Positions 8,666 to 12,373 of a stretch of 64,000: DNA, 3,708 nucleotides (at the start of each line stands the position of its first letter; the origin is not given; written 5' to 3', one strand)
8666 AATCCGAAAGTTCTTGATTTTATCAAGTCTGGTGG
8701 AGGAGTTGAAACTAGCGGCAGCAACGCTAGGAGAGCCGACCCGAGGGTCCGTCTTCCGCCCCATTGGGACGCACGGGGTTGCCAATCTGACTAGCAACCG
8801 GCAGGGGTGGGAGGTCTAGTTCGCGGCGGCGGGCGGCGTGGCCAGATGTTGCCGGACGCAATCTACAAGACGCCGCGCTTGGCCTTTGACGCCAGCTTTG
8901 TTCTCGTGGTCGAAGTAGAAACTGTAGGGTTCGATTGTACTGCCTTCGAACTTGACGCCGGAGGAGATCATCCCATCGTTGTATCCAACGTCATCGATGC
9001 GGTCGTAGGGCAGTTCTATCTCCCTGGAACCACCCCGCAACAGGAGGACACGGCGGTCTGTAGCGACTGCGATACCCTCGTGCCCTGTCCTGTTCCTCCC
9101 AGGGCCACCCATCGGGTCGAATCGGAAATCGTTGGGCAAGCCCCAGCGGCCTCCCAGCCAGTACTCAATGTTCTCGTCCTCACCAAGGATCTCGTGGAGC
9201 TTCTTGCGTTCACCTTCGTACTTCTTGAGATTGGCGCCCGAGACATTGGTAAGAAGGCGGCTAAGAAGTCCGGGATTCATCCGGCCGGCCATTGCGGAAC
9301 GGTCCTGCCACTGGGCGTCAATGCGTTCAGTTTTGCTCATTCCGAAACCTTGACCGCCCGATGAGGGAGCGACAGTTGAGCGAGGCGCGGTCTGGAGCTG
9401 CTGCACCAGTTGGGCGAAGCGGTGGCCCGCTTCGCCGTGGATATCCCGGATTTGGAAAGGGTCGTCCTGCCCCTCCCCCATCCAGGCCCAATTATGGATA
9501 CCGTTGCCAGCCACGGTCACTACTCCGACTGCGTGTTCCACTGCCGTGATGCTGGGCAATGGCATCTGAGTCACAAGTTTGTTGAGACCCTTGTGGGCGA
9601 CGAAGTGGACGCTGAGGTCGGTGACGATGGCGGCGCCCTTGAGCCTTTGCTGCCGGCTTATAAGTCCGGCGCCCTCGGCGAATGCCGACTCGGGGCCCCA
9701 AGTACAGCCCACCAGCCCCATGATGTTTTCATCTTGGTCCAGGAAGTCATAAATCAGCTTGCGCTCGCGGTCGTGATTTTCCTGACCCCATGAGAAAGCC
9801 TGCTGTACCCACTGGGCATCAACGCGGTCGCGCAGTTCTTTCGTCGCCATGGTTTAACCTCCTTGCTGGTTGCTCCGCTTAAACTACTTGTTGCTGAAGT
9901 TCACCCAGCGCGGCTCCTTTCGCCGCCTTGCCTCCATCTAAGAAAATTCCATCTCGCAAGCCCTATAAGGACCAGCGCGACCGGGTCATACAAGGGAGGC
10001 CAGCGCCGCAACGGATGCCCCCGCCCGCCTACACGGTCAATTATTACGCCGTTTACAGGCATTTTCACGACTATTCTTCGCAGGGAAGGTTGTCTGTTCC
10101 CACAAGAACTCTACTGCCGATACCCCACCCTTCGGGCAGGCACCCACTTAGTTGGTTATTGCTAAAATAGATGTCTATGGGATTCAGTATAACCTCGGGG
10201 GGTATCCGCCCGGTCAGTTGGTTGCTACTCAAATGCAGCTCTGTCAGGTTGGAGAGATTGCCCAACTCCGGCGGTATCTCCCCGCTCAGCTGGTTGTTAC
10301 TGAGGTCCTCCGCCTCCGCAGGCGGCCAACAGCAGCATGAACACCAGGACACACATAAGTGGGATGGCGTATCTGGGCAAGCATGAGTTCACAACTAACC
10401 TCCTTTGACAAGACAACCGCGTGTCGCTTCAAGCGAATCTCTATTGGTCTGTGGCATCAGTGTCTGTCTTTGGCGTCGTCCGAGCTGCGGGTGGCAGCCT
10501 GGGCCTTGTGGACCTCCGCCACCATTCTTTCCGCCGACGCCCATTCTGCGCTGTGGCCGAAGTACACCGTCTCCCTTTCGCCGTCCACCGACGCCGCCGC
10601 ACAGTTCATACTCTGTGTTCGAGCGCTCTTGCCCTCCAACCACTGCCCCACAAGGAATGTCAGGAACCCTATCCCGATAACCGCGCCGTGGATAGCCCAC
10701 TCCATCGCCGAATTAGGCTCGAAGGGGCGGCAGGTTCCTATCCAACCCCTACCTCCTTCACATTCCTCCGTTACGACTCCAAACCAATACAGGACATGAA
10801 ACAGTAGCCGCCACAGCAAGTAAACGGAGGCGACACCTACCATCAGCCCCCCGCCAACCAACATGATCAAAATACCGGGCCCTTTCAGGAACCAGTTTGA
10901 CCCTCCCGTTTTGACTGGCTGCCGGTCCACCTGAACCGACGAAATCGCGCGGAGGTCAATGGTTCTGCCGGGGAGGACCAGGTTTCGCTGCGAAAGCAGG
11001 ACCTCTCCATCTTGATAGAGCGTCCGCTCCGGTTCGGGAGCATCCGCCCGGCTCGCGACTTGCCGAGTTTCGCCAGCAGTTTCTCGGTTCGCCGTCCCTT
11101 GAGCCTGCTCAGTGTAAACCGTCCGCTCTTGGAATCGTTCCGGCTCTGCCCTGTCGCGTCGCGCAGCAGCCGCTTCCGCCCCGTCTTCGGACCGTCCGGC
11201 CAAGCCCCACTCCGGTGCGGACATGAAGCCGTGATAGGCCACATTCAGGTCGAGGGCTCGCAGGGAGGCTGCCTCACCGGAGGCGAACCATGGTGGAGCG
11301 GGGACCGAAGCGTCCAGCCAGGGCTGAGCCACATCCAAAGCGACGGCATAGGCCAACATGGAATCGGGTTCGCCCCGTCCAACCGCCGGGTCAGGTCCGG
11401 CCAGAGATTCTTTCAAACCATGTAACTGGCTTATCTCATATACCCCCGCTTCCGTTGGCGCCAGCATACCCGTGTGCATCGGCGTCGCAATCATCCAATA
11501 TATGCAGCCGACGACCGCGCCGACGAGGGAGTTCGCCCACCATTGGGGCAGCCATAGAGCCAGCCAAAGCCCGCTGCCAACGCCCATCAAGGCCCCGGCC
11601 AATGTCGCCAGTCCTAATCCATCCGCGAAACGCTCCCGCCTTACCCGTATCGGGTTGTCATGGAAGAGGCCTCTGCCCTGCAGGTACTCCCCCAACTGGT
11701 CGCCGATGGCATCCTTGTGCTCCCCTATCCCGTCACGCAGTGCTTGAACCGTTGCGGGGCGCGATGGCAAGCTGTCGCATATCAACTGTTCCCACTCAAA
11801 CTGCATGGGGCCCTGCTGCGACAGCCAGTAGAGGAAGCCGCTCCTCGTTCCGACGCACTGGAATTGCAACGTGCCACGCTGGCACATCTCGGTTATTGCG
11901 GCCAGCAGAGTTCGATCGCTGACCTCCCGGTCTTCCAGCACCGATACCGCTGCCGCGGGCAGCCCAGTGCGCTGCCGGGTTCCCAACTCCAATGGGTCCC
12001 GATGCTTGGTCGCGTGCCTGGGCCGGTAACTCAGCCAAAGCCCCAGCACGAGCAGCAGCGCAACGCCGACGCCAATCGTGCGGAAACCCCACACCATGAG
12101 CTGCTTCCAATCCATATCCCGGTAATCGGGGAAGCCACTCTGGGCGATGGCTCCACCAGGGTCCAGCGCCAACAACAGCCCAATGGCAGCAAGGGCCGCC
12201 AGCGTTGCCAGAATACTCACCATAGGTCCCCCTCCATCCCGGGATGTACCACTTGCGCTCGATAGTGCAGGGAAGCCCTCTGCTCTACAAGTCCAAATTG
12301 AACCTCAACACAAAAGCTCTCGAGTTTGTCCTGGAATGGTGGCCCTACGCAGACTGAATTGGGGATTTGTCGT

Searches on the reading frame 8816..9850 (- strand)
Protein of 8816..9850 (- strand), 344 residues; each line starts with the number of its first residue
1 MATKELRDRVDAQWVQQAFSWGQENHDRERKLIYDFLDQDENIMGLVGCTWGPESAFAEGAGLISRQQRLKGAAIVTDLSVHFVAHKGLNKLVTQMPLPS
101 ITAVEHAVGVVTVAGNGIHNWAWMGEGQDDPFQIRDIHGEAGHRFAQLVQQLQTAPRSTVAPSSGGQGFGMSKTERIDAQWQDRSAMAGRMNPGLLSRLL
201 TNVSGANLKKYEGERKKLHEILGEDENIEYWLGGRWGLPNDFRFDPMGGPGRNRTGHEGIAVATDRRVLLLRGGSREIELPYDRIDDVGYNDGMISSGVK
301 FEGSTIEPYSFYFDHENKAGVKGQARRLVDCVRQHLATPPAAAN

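Call 73: search_protein_families(library=pfam, proteins=[window:8816-9850:-], max_evalue=0.00001)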
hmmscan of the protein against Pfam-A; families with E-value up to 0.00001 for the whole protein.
window:8816-9850:- (344 aa): 1 family
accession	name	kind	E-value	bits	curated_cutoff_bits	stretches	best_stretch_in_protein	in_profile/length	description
PF14470.12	bPH_3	-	6.2e-07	30.2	23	0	222-304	1-72/95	Bacterial PH domain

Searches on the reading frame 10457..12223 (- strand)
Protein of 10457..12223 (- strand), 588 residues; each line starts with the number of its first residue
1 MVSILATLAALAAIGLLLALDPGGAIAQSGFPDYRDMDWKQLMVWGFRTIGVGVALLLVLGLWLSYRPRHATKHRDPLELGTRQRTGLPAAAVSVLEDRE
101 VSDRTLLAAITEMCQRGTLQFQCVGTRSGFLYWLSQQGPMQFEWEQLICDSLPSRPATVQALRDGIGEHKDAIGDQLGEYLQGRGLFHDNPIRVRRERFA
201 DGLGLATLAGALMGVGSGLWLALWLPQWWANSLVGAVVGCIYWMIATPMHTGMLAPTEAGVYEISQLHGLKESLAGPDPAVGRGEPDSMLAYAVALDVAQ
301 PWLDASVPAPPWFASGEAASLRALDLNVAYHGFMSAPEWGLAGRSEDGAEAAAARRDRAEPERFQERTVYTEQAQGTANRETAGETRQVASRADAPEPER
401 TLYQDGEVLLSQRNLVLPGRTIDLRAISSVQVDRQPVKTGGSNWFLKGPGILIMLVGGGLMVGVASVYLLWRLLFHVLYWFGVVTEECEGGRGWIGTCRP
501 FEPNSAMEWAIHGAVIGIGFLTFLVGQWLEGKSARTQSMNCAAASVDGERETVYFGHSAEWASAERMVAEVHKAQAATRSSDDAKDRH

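Call 73: search_protein_families(library=pfam, proteins=[window:10457-12223:-], max_evalue=0.00001)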
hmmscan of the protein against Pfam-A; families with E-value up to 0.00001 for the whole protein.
window:10457-12223:- (588 aa): 1 family
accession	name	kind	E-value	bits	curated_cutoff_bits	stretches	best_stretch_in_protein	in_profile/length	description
PF20990.2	DUF2207_C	-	2.7e-08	34.3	33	1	87-304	11-245/247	Predicted membrane protein (DUF2207) C-terminal domain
